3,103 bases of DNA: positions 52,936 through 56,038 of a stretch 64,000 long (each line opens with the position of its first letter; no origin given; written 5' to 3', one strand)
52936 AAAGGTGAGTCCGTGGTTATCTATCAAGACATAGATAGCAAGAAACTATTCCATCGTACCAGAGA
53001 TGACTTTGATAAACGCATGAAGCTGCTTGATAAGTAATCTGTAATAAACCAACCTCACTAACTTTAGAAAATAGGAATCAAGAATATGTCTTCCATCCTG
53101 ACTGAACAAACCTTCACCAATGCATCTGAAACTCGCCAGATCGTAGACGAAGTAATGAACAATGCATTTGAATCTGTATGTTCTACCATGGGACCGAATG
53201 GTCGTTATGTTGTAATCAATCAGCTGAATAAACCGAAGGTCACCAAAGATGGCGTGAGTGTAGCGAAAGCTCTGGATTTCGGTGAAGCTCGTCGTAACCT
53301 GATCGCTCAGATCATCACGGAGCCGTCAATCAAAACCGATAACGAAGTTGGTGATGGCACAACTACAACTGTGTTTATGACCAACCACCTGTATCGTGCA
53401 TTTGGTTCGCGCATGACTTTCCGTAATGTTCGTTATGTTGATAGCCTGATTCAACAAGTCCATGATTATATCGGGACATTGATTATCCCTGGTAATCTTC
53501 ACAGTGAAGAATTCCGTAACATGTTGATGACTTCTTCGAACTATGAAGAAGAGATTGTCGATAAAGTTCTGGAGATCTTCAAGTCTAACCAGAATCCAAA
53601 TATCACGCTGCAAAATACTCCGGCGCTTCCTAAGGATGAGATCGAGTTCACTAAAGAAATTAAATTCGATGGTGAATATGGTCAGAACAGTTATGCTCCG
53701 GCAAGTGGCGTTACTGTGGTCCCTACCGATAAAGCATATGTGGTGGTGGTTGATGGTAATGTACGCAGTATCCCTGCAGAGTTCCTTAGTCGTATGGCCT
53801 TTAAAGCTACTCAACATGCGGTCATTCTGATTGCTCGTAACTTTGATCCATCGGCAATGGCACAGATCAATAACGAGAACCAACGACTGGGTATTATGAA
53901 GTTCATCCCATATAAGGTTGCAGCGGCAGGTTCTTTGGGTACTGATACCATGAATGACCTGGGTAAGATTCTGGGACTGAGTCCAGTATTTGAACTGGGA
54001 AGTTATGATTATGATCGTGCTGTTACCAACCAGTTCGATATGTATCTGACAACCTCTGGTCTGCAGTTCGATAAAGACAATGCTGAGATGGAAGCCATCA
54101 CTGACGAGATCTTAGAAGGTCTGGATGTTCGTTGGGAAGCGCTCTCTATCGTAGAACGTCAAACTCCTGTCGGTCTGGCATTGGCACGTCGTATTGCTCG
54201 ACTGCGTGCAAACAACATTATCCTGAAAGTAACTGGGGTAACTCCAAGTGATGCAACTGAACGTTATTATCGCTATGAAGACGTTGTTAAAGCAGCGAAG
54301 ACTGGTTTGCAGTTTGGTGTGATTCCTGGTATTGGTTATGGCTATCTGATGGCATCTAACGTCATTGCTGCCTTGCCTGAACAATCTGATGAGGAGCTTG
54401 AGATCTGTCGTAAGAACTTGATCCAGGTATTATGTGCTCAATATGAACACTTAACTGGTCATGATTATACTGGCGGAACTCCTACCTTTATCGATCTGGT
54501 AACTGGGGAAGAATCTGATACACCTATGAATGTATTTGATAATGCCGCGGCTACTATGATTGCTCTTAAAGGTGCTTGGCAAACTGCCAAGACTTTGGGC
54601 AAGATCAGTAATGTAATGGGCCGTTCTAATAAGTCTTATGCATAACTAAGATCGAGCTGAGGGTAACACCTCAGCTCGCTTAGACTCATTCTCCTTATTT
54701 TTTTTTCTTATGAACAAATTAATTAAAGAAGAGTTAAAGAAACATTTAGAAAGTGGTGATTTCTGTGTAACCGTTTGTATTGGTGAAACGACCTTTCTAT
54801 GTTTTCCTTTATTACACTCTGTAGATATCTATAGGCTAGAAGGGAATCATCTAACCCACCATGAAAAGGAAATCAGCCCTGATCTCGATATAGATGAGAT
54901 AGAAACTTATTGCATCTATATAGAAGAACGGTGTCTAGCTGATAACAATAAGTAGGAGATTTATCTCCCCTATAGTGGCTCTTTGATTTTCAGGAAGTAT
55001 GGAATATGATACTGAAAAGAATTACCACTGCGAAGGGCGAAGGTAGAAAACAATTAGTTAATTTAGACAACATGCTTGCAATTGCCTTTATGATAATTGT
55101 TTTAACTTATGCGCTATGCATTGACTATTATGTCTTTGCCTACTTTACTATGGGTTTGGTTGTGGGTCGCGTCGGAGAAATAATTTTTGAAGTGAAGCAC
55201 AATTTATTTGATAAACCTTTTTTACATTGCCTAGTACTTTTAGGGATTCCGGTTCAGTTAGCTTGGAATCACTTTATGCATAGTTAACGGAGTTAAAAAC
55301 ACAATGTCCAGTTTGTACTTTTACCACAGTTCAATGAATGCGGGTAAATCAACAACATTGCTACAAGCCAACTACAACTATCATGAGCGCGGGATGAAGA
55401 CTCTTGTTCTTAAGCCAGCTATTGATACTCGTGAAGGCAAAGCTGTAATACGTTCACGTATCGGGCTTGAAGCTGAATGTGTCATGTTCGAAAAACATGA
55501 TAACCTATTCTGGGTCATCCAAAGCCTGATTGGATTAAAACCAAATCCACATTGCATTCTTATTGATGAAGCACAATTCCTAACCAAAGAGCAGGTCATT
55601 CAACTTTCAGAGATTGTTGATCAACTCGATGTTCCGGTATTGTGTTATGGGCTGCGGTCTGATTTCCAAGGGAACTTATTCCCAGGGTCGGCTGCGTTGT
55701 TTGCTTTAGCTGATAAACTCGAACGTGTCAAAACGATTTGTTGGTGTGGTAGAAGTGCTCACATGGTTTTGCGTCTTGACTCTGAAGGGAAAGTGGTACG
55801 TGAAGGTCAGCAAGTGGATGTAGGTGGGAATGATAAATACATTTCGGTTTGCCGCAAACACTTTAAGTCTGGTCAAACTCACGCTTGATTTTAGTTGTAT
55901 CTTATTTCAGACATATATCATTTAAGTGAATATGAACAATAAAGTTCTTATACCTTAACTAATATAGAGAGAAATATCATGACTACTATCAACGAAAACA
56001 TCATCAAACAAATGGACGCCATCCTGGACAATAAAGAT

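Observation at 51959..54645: Phage-borne proteostasis module: ClpP-like protease, 2-TM membrane protein and GroEL-like chaperonin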

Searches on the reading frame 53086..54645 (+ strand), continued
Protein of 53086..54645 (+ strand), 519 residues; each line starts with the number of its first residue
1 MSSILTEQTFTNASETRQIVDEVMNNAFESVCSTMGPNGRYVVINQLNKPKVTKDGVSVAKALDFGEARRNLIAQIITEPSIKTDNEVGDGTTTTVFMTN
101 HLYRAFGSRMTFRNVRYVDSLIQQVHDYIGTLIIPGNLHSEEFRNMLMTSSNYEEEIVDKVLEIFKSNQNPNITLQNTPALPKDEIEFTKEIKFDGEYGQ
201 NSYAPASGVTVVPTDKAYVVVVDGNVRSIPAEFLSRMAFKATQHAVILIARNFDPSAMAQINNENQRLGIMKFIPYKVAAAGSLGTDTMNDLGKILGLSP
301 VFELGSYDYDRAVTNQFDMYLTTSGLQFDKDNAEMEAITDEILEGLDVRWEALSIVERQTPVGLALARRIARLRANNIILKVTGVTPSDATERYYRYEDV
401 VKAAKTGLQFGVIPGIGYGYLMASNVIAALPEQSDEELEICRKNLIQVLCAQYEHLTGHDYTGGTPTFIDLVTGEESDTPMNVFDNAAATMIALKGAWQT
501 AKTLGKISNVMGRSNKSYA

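Call 88: get_annotated_region(hit=H37, flank=700)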
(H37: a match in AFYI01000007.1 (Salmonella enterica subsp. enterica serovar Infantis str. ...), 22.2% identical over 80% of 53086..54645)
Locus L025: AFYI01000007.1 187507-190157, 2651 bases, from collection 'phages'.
description: Salmonella enterica subsp. enterica serovar Infantis str. SARB27 SEENIN0B_Contig0.7, whole genome shotgun sequence.
organism: Salmonella enterica subsp. enterica serovar Infantis str. SARB27 (NCBI taxid 596155)
taxonomy: Bacteria; Pseudomonadati; Pseudomonadota; Gammaproteobacteria; Enterobacterales; Enterobacteriaceae; Salmonella
host: Homo sapiens; source: -; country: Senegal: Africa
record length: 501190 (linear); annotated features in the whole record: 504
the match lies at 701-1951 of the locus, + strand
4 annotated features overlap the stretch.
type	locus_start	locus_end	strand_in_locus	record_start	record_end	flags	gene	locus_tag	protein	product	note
CDS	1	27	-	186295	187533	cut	-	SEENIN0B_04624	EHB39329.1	amino acid permease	Psort location: CytoplasmicMembrane, score: 10.00; locus tag in AE006468 is STM4328; yjeH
CDS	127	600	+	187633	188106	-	-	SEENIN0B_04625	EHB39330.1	chaperonin GroS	KEGG: ftu:FTT1695 9.2e-23 groES, htpA; co-chaperonin GroES K04078; Psort location: Cytoplasmic, score: 9.26; locus tag ...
CDS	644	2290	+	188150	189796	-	-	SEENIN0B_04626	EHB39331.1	chaperonin GroL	KEGG: eci:UTI89_C4741 1.6e-277 groEL; chaperonin GroEL K04077; Psort location: Cytoplasmic, score: 9.97; locus tag in ...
CDS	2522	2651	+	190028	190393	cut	-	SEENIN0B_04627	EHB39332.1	hypothetical protein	locus tag in AE006468 is STM4331; yjeI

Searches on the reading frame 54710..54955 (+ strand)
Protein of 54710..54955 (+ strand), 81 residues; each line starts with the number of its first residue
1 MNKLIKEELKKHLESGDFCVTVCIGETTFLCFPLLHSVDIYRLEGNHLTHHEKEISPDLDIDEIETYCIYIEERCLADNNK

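Call 3: search_protein_families(library=pfam, proteins=[window:54710-54955:+], max_evalue=0.1)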
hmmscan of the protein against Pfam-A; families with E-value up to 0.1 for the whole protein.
window:54710-54955:+ (81 aa): 0 families

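Call 4: search_protein_families(library=phrogs, proteins=[window:54710-54955:+], max_evalue=0.01)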
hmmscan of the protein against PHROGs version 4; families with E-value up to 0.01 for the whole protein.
window:54710-54955:+ (81 aa): 0 families
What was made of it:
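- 54710..55287 (+): Two small conserved ORFs between GroEL and thymidine kinase: 81 aa at 54710-54955, and a 93-aa membrane protein at 55006-55287. They are conserved only within the OBP-like clade. No Pfam or PHROG hit for the first (calls 3, 4).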

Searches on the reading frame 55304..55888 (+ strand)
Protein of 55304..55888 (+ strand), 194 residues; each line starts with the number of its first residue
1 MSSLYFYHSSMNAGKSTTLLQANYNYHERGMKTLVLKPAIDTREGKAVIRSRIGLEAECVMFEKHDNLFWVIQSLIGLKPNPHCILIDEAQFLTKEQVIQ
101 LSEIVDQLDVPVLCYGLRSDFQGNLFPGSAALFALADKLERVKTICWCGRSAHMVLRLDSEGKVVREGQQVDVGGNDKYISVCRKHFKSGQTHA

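Call 3: search_protein_families(library=pfam, proteins=[window:55304-55888:+], max_evalue=0.1)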
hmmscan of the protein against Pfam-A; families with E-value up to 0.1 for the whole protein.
window:55304-55888:+ (194 aa): 4 families
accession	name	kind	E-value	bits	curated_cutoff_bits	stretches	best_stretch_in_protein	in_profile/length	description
PF00265.24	TK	-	3.5e-51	174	20.6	1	3-187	2-176/176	Thymidine kinase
PF13604.12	AAA_30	-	5e-05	23.6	27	1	13-116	29-123/191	AAA domain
PF13401.12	AAA_22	-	0.00055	20.7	27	1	13-114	16-120/130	AAA domain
PF25199.1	nSTAND_NTPase5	-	0.0046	17.2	34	1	13-75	52-115/145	Novel STAND NTPase 5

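Call 4: search_protein_families(library=phrogs, proteins=[window:55304-55888:+], max_evalue=0.01)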
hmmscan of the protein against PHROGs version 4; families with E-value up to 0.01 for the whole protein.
window:55304-55888:+ (194 aa): 2 families
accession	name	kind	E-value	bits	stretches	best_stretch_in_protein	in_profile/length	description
phrog_592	-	other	1.9e-78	263.7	1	1-192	1-190/193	thymidine kinase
phrog_35515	-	other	1.1e-24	87.5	1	100-189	3-98/104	thymidine kinase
